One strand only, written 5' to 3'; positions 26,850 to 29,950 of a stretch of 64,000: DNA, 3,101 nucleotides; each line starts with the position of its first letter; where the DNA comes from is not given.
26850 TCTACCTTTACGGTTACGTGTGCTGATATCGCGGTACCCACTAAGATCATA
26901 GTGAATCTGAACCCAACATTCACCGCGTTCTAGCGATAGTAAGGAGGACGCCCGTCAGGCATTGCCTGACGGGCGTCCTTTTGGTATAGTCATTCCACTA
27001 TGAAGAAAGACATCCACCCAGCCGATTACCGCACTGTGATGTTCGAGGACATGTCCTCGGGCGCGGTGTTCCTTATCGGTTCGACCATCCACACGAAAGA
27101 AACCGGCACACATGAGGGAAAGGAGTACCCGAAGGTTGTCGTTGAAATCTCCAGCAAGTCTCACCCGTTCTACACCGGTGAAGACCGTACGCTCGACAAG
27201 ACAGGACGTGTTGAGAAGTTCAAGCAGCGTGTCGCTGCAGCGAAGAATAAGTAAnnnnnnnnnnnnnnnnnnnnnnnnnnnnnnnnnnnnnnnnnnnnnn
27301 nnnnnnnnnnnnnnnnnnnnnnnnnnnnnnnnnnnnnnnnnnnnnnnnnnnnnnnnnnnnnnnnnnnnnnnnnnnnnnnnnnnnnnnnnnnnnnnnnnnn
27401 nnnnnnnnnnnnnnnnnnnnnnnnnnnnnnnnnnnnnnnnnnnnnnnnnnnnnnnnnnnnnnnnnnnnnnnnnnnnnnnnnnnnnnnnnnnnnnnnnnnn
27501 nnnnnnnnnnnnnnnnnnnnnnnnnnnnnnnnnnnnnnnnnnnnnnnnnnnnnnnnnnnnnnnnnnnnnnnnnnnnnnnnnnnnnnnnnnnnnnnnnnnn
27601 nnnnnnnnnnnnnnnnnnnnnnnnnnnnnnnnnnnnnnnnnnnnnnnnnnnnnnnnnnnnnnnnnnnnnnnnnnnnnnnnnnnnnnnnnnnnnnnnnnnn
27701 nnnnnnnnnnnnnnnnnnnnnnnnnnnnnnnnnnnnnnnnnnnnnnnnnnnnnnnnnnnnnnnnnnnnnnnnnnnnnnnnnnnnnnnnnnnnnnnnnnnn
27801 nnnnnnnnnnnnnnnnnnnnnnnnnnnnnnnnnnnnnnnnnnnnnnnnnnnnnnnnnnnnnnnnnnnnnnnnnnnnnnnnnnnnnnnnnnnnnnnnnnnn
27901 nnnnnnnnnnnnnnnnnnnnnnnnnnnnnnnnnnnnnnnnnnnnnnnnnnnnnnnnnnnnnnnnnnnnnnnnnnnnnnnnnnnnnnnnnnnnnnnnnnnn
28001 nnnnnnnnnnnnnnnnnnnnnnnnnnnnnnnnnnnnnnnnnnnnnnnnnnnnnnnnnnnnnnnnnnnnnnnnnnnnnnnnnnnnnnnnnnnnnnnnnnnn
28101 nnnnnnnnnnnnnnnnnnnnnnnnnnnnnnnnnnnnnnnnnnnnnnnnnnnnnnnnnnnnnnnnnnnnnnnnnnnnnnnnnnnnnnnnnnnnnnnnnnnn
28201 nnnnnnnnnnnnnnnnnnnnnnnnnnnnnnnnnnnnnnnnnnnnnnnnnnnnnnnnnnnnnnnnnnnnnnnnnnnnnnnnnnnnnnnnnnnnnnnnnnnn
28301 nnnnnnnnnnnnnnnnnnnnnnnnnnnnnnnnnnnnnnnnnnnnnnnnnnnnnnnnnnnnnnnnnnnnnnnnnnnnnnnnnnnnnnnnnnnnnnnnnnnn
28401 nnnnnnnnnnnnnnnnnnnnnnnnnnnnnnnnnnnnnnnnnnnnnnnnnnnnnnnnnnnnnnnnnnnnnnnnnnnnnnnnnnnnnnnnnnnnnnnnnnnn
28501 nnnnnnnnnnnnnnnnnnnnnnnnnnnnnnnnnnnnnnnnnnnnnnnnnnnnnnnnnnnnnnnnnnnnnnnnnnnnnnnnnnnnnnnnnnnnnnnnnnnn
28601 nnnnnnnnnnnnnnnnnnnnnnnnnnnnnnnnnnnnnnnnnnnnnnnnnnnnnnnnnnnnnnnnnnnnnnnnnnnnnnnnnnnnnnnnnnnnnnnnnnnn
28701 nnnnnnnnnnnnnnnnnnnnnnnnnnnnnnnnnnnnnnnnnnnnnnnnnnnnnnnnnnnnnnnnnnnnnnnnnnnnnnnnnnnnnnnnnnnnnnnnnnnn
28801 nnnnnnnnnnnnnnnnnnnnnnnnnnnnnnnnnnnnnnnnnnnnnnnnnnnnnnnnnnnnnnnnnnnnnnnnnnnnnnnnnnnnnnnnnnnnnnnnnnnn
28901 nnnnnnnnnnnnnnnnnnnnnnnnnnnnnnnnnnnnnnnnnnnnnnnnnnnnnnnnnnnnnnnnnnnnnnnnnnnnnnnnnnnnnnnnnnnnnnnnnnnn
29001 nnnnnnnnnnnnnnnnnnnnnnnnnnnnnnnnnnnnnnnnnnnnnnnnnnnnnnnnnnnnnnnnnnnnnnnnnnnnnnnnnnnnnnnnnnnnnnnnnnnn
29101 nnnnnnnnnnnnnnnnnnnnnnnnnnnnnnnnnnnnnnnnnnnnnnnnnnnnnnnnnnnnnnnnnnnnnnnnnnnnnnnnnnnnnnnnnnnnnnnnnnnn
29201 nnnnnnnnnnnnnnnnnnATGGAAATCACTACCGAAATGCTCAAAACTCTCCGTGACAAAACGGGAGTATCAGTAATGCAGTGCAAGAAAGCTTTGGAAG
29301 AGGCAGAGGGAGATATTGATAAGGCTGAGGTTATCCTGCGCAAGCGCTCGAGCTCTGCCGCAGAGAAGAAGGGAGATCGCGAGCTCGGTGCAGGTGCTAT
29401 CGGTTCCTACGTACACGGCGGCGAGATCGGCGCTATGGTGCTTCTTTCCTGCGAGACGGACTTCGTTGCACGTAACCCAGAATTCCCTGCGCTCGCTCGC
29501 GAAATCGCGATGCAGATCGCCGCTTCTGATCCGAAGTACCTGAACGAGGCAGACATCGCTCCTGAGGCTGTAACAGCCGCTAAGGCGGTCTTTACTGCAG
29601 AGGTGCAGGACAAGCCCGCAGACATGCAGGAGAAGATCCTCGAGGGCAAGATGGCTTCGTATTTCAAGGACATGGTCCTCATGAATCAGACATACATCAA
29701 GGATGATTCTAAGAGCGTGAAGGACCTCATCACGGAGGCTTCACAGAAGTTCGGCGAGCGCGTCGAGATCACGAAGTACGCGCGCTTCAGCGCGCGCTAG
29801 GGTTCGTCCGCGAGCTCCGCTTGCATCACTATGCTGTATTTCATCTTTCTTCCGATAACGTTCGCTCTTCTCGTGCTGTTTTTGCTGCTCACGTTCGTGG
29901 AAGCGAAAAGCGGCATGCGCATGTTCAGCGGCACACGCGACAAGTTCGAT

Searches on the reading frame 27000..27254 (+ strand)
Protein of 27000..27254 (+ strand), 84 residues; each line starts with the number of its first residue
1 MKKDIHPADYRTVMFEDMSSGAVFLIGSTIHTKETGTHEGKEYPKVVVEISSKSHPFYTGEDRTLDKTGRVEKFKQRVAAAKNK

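Call 15: search_protein_families(library=pfam, proteins=[window:27000-27254:+])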
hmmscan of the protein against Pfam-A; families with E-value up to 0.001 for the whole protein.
window:27000-27254:+ (84 aa): 1 family
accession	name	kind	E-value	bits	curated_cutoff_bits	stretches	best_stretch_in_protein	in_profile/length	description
PF01197.23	Ribosomal_L31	-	1.8e-24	86.1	27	1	1-77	1-63/65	Ribosomal protein L31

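Call 79: search_protein_families(library=ncbifam, proteins=[window:27000-27254:+], max_evalue=1e-10)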
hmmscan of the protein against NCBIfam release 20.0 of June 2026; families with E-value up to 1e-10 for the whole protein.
window:27000-27254:+ (84 aa): 4 families
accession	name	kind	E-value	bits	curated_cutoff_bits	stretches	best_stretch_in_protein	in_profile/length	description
NF002462.1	PRK01678.1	exception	1.5e-33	114.7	86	1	1-78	1-78/80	type B 50S ribosomal protein L31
TIGR00105.1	L31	equivalog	3.3e-19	68.7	38.35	1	1-78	1-65/68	50S ribosomal protein L31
NF000612.0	PRK00019.1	equivalog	3.2e-16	58.7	70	1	1-83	1-70/72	50S ribosomal protein L31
NF001809.0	PRK00528.1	equivalog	9.3e-16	57.7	70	1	1-81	1-71/75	50S ribosomal protein L31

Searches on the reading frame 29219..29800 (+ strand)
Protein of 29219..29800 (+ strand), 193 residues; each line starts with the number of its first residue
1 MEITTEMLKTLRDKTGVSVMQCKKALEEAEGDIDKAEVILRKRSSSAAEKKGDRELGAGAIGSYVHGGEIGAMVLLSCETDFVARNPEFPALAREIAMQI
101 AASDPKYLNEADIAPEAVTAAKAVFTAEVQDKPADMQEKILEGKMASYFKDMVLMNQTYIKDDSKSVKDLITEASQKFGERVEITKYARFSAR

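Call 15: search_protein_families(library=pfam, proteins=[window:29219-29800:+])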
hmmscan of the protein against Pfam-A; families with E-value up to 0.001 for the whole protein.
window:29219-29800:+ (193 aa): 3 families
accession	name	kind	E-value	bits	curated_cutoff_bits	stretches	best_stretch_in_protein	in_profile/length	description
PF00889.24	EF_TS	-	1.6e-30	106.7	27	1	59-191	80-201/204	Elongation factor TS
PF25025.1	EF-Ts_N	-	6.1e-09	36.2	33.2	1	4-43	13-53/60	Elongation factor Ts, mitochondrial, N-terminal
PF24767.1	UBA_At5g58720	-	0.00073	19.8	27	0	17-42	17-42/44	At5g58720 UBA-like domain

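Call 18: find_homologous_proteins(query=window:29219-29800:+, max_evalue=1e-20)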
Query window:29219-29800:+ (193 aa): 7824 proteins with E <= 1e-20 among 8000 candidates; the best 120 are listed.
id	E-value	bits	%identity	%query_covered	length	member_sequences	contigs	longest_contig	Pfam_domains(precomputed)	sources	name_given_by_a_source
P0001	2.4e-116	403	100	100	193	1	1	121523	PF25025.1,PF00889.26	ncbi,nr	ncbi:MAG: translation elongation factor Ts, elongation factor Ts [Parcubacteria group bacterium]|nr:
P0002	3.5e-116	403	99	100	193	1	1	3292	PF25025.1,PF00889.26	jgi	jgi:elongation factor Ts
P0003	1.3e-107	375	92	100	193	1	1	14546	PF25025.1,PF00889.26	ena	-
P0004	1.3e-106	372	91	100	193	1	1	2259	PF25025.1,PF22566.3,PF00889.26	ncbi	-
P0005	3.4e-106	370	91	100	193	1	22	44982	PF25025.1,PF00889.26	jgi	jgi:elongation factor Ts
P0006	1.7e-105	368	90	100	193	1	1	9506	PF25025.1,PF00889.26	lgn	-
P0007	7.6e-105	366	90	100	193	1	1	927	PF25025.1,PF00889.26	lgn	-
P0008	1.2e-104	365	90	100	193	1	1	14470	PF25025.1,PF00889.26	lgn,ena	-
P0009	4.2e-104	364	89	100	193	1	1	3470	PF25025.1,PF00889.26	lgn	-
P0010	1.1e-103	362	90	100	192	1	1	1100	PF25025.1,PF00889.26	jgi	jgi:elongation factor Ts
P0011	1.8e-103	362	88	100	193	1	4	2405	PF25025.1,PF00889.26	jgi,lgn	jgi:elongation factor Ts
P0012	2.2e-103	361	88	100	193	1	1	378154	PF25025.1,PF00889.26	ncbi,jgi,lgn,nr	ncbi:MAG: translation elongation factor Ts [Parcubacteria bacterium C7867-008]|nr:MAG: translation e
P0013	2.8e-103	361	88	100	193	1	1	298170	PF25025.1,PF00889.26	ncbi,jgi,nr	ncbi:MAG: translation elongation factor Ts [Parcubacteria bacterium C7867-007]|nr:MAG: translation e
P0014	1.3e-102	359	88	100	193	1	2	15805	PF25025.1,PF00889.26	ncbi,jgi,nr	ncbi:MAG TPA: elongation factor Ts [Candidatus Paceibacterota bacterium]|jgi:elongation factor Ts|nr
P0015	9.0e-101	353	85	100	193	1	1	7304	PF25025.1,PF00889.26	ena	-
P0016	2.0e-99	348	84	100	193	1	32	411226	PF25025.1,PF00889.26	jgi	jgi:elongation factor Ts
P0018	1.0e-98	346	85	100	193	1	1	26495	PF25025.1,PF00889.26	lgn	-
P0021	2.7e-97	342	93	90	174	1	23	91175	PF00889.26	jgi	jgi:elongation factor Ts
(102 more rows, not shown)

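Call 20: find_encoding_contigs(protein=P0012, flank=10000, max_places=3)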
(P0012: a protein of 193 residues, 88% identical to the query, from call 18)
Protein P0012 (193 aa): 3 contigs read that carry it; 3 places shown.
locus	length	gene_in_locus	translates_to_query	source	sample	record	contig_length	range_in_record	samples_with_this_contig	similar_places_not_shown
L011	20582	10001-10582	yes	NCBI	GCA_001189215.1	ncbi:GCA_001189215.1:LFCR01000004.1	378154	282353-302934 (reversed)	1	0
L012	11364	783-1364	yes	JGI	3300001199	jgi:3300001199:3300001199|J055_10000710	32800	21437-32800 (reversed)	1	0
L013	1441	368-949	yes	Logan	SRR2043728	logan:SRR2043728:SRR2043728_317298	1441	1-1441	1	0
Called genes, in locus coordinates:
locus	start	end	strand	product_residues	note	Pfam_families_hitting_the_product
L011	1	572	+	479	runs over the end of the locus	PF13406:SLT_2 (faint)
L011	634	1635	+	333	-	-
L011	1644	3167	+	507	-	-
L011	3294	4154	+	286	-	-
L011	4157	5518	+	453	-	-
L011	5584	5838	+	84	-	PF01197:Ribosomal_L31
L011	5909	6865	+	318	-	PF03462:PCRF, PF00472:RF-1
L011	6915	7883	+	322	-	-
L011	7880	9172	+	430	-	-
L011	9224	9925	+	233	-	PF00318:Ribosomal_S2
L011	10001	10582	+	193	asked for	PF25025:EF-Ts_N, PF00889:EF_TS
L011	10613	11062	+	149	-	-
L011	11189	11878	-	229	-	-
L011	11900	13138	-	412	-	PF13506:Glyco_transf_21, PF03142:Chitin_synth_2 (faint), PF00535:Glycos_transf_2, PF10111:Glyco_tranf_2_2 (weak), PF13641:Glyco_tranf_2_3, PF13632:Glyco_trans_2_3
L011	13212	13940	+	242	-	PF01409:tRNA-synt_2d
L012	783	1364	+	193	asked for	PF25025:EF-Ts_N, PF00889:EF_TS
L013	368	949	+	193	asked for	PF25025:EF-Ts_N, PF00889:EF_TS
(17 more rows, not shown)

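Call 21: find_encoding_contigs(protein=P0005, flank=10000, max_places=4)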
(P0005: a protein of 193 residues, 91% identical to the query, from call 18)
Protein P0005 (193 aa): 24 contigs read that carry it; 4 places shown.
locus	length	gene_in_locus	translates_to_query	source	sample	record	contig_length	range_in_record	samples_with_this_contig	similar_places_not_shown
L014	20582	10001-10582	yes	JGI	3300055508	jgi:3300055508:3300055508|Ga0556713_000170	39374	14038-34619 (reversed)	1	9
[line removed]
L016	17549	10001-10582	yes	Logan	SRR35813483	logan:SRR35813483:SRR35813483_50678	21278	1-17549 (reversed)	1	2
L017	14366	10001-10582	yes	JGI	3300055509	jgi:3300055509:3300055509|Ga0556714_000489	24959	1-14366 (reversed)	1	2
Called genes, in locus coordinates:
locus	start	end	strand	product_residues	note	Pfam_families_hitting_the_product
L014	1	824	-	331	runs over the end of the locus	PF00294:PfkB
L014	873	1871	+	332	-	PF00274:Glycolytic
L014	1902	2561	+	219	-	PF01386:Ribosomal_L25p, PF14693:Ribosomal_TL5_C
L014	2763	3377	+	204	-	-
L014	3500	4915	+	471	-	PF13406:SLT_2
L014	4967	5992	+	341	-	-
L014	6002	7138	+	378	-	-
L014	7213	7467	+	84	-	PF01197:Ribosomal_L31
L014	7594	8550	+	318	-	PF03462:PCRF, PF00472:RF-1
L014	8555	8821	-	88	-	-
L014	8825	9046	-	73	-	-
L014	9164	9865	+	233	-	PF00318:Ribosomal_S2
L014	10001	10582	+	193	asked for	PF25025:EF-Ts_N, PF00889:EF_TS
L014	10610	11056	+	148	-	-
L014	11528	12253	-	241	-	-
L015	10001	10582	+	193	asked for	PF25025:EF-Ts_N, PF00889:EF_TS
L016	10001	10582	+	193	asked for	PF25025:EF-Ts_N, PF00889:EF_TS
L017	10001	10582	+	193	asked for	PF25025:EF-Ts_N, PF00889:EF_TS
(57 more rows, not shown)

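Call 26: find_encoding_contigs(protein=P0003, flank=10000, max_places=2)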
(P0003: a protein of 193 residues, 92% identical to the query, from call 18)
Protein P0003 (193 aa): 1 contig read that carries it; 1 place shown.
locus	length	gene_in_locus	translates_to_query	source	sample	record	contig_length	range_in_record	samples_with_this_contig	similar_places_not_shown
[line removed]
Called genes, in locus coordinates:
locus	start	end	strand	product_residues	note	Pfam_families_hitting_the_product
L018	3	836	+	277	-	?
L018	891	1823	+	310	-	-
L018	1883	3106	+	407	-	-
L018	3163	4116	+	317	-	-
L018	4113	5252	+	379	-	-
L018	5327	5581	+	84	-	PF01197:Ribosomal_L31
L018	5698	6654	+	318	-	PF03462:PCRF, PF00472:RF-1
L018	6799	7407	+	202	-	PF00318:Ribosomal_S2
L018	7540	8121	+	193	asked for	PF25025:EF-Ts_N, PF00889:EF_TS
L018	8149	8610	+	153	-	-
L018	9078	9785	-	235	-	-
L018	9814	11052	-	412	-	PF13506:Glyco_transf_21, PF03142:Chitin_synth_2 (faint), PF00535:Glycos_transf_2, PF10111:Glyco_tranf_2_2 (weak), PF13641:Glyco_tranf_2_3, PF13632:Glyco_trans_2_3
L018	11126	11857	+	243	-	PF01409:tRNA-synt_2d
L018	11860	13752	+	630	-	PF03483:B3_4, PF17759:tRNA_synthFbeta (faint), PF03484:B5, PF03147:FDX-ACB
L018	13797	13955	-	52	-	-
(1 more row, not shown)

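Call 27: find_encoding_contigs(protein=P0016, flank=10000, max_places=3)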
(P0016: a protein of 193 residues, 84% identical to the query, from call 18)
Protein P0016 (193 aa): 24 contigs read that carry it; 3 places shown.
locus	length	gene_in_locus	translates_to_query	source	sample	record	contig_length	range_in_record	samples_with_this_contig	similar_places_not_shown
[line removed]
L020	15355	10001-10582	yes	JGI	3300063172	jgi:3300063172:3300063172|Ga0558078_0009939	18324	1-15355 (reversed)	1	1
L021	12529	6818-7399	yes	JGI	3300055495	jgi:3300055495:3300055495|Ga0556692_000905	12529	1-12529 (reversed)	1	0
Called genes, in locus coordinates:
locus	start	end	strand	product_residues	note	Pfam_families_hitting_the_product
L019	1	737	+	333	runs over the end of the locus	PF00274:Glycolytic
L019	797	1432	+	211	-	PF01386:Ribosomal_L25p, PF14693:Ribosomal_TL5_C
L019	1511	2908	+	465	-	-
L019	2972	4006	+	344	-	-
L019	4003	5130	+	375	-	-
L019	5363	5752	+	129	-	-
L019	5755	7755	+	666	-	-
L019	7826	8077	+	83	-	PF01197:Ribosomal_L31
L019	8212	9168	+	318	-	PF03462:PCRF, PF00472:RF-1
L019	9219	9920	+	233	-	PF00318:Ribosomal_S2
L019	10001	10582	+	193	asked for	PF25025:EF-Ts_N, PF00889:EF_TS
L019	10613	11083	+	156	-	-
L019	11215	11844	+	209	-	-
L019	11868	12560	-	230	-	-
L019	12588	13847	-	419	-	PF13506:Glyco_transf_21, PF03142:Chitin_synth_2 (faint), PF00535:Glycos_transf_2, PF13641:Glyco_tranf_2_3, PF01644:Chitin_synth_1 (faint), PF13632:Glyco_trans_2_3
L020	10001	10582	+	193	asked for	PF25025:EF-Ts_N, PF00889:EF_TS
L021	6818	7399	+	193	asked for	PF25025:EF-Ts_N, PF00889:EF_TS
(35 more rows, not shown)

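Call 28: find_encoding_contigs(protein=P0008, flank=10000, max_places=2)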
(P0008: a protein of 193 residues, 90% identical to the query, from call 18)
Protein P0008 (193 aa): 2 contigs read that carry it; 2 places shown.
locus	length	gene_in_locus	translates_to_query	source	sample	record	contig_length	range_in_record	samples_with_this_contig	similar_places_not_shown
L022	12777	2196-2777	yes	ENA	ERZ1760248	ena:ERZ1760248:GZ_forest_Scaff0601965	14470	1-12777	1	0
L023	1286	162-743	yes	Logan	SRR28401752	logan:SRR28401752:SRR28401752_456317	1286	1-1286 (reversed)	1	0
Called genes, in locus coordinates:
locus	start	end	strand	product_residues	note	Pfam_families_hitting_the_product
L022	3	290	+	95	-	?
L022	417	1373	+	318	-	PF03462:PCRF, PF00472:RF-1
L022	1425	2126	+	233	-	PF00318:Ribosomal_S2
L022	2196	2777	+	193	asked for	PF25025:EF-Ts_N, PF00889:EF_TS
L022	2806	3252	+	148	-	-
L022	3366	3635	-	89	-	PF01978:TrmB (weak)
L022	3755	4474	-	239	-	-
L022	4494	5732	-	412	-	PF13506:Glyco_transf_21, PF03142:Chitin_synth_2 (faint), PF00535:Glycos_transf_2, PF10111:Glyco_tranf_2_2 (weak), PF13641:Glyco_tranf_2_3, PF01644:Chitin_synth_1 (faint), PF13632:Glyco_trans_2_3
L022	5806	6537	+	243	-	PF01409:tRNA-synt_2d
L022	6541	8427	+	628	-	PF03483:B3_4, PF03484:B5, PF17759:tRNA_synthFbeta (faint), PF03147:FDX-ACB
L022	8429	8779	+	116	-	PF02152:FolB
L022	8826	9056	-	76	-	-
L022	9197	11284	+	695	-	PF02518:HATPase_c, PF00204:DNA_gyraseB, PF01751:Toprim, PF00986:DNA_gyraseB_C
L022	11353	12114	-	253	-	PF07705:CARDB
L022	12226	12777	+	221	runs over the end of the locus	PF04203:Sortase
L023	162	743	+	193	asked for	PF25025:EF-Ts_N, PF00889:EF_TS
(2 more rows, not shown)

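Call 35: find_encoding_contigs(protein=P0021, flank=10000, max_places=3)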
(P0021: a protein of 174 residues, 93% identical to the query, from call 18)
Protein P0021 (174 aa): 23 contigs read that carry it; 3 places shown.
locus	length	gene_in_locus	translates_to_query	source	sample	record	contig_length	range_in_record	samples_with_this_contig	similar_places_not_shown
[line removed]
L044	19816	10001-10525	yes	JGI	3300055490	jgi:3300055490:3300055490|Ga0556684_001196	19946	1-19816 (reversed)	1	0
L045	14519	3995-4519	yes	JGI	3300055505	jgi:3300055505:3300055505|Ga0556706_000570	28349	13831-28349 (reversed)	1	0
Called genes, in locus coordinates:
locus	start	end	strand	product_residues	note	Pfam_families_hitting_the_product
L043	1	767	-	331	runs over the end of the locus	PF00294:PfkB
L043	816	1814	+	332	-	PF00274:Glycolytic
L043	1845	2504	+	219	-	PF01386:Ribosomal_L25p, PF14693:Ribosomal_TL5_C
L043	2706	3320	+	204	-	-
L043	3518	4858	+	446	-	PF13406:SLT_2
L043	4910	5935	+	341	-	-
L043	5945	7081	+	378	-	-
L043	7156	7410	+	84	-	PF01197:Ribosomal_L31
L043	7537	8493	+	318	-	PF03462:PCRF, PF00472:RF-1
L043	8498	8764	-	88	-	-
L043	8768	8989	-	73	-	-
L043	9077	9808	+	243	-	PF00318:Ribosomal_S2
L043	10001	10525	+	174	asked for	PF00889:EF_TS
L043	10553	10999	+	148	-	-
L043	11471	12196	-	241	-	-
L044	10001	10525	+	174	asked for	PF00889:EF_TS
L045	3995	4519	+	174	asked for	PF00889:EF_TS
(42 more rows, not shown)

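Call 36: find_encoding_contigs(protein=P0014, flank=10000, max_places=2)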
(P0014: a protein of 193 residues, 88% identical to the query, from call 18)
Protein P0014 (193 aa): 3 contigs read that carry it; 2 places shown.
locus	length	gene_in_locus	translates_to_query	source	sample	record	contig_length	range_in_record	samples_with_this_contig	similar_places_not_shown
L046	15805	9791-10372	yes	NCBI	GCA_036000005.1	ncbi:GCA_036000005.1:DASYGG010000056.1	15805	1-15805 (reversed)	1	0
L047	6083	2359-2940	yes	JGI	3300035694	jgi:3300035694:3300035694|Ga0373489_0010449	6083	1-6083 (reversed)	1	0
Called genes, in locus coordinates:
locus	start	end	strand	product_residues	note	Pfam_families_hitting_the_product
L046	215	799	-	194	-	-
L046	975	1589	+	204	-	-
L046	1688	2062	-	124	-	-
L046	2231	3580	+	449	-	-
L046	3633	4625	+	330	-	-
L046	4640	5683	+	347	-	-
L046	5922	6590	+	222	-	-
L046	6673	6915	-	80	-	-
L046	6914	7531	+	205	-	-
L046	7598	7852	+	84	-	PF01197:Ribosomal_L31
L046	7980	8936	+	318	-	PF03462:PCRF, PF00472:RF-1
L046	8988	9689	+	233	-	PF00318:Ribosomal_S2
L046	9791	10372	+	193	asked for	PF25025:EF-Ts_N, PF00889:EF_TS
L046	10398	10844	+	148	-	-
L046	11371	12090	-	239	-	-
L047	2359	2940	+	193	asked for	PF25025:EF-Ts_N, PF00889:EF_TS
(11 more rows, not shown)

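Call 37: find_encoding_contigs(protein=P0013, flank=10000, max_places=1)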
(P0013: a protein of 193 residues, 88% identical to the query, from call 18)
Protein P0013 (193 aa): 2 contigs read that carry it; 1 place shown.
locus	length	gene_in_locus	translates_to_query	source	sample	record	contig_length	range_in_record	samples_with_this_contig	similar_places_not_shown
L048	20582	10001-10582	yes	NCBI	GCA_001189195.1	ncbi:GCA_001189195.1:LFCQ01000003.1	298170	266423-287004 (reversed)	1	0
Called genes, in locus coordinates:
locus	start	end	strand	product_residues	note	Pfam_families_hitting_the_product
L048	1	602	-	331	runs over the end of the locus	PF00294:PfkB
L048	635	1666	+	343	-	PF00274:Glycolytic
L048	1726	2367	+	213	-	PF01386:Ribosomal_L25p, PF14693:Ribosomal_TL5_C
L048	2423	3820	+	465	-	-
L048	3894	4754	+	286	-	-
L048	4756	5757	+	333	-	-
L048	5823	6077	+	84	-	PF01197:Ribosomal_L31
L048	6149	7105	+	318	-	PF03462:PCRF, PF00472:RF-1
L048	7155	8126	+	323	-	-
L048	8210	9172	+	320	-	-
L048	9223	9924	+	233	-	PF00318:Ribosomal_S2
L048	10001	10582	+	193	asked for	PF25025:EF-Ts_N, PF00889:EF_TS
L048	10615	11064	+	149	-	-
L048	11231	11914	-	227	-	-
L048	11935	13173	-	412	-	PF13506:Glyco_transf_21, PF03142:Chitin_synth_2 (faint), PF00535:Glycos_transf_2, PF10111:Glyco_tranf_2_2 (weak), PF13641:Glyco_tranf_2_3, PF13632:Glyco_trans_2_3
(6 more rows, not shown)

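Call 40: find_encoding_contigs(protein=P0004, flank=10000, max_places=2)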
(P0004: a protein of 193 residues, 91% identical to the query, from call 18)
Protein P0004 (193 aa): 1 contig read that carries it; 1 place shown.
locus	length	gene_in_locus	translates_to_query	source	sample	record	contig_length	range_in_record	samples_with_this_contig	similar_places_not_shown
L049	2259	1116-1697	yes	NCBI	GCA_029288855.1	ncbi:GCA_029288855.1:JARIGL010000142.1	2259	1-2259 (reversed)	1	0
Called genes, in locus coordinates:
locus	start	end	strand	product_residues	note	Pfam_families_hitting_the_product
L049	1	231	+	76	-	?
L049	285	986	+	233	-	PF00318:Ribosomal_S2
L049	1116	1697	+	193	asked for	PF22566:UBA_8 (faint), PF25025:EF-Ts_N, PF00889:EF_TS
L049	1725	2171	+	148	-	-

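Call 41: find_encoding_contigs(protein=P0009, flank=10000, max_places=2)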
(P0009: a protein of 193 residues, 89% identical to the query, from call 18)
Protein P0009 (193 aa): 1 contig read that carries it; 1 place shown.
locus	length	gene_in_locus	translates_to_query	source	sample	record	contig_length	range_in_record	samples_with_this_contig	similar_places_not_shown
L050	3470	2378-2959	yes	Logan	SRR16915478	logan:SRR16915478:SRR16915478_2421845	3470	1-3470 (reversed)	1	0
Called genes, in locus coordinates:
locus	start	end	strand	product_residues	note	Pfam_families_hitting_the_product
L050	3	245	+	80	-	?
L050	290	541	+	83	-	PF01197:Ribosomal_L31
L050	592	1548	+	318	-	PF03462:PCRF, PF00472:RF-1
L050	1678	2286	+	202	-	PF00318:Ribosomal_S2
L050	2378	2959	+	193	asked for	PF25025:EF-Ts_N, PF00889:EF_TS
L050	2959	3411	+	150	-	-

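Call 48: find_encoding_contigs(protein=P0018, flank=10000, max_places=2)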
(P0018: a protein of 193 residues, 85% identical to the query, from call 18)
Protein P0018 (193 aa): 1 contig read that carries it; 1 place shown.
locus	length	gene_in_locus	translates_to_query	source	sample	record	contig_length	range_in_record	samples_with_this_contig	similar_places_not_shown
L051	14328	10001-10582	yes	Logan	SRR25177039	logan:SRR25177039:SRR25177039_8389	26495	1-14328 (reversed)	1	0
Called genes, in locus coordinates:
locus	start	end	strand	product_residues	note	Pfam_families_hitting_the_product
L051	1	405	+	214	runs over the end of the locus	PF01386:Ribosomal_L25p, PF14693:Ribosomal_TL5_C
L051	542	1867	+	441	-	-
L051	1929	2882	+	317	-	-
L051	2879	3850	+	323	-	-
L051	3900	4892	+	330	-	-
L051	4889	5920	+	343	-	-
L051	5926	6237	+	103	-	PF01197:Ribosomal_L31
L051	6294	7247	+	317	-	PF03462:PCRF, PF00472:RF-1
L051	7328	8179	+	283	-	-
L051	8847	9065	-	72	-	-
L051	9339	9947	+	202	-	PF00318:Ribosomal_S2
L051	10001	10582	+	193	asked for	PF25025:EF-Ts_N, PF00889:EF_TS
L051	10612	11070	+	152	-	-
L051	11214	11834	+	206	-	-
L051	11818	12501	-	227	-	-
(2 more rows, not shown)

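Call 79: search_protein_families(library=ncbifam, proteins=[window:29219-29800:+], max_evalue=1e-10)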
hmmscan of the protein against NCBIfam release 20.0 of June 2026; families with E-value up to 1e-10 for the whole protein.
window:29219-29800:+ (193 aa): 1 family
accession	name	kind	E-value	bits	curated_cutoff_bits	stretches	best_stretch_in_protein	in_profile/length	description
TIGR00116.1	tsf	equivalog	1.1e-44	152.8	104.05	2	1-93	2-93/293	translation elongation factor Ts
